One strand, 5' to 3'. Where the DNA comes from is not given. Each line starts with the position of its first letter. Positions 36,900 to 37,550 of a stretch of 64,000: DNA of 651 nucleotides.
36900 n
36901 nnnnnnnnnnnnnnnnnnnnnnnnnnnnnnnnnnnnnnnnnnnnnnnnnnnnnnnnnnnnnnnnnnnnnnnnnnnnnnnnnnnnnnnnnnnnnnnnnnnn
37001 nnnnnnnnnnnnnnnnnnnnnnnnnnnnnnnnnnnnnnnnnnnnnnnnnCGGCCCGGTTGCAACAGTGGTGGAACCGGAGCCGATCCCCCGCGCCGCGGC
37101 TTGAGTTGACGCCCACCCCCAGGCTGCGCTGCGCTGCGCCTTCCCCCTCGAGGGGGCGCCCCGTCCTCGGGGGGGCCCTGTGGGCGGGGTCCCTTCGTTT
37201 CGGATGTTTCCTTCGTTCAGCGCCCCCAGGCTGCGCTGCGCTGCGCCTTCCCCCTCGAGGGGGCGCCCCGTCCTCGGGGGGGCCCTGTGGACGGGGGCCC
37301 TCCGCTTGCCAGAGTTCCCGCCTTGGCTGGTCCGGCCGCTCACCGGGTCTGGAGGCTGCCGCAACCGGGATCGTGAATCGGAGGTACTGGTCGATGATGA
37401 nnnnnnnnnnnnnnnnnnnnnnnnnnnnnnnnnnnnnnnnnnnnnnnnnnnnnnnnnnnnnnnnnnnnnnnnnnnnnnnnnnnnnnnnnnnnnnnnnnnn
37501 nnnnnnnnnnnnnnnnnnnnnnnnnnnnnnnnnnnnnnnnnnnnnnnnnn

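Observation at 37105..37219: Compensatory base changes in the second hairpin argue for a selected secondary structure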

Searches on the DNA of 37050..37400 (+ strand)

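Call 11: search_rna_families(source=window, start=37050, end=37400, threshold=evalue, max_evalue=10)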
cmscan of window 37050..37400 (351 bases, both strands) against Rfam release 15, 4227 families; matches with E-value up to 10: 7.
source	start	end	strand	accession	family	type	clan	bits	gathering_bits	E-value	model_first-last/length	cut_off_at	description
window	37051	37084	-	RF03158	L31-Actinobacteria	Cis-reg; leader;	CL00118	19.5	35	0.26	1-48/48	no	L31-Actinobacteria ribosomal protein leader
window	37061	37109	-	RF00454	p27_CRE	Cis-reg;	-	14.3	42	3.5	1-59/59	no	p27 cis-regulatory element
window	37056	37076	+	RF03013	nadA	Gene; sRNA;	-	11.9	37.5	9.1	1-62/62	no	nadA riboswitch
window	37230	37279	+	RF02136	HTT-AS1_3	Gene; lncRNA;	-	11.6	70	8.1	1-60/60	no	HTT antisense RNA 1 conserved region 3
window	37123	37172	+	RF02136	HTT-AS1_3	Gene; lncRNA;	-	11.6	70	8.1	1-60/60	no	HTT antisense RNA 1 conserved region 3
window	37153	37209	-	RF01867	CC2171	Gene; sRNA;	-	11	75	4.3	1-159/159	no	caulobacter sRNA CC2171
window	37390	37400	+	RF01152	sR1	Gene; snRNA; snoRNA; CD-box;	-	9.4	45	5.2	1-11/57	3'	Small nucleolar RNA sR1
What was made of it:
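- On Any Rfam 15 family: An E-value search of 37050-37400 gives only noise, at 19.5 bits or less (call 11).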

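Call 25: search_dna_similar(query=window:37100-37330:+, collection=plasmids, mode=distant, max_rows=30, max_evalue=0.001)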
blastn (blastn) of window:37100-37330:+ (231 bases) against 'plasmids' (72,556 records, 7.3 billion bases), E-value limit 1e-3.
No match.
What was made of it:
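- Tried and rejected: Plasmids. blastn of 37100-37330 against 72,556 plasmids gave no match (call 25).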
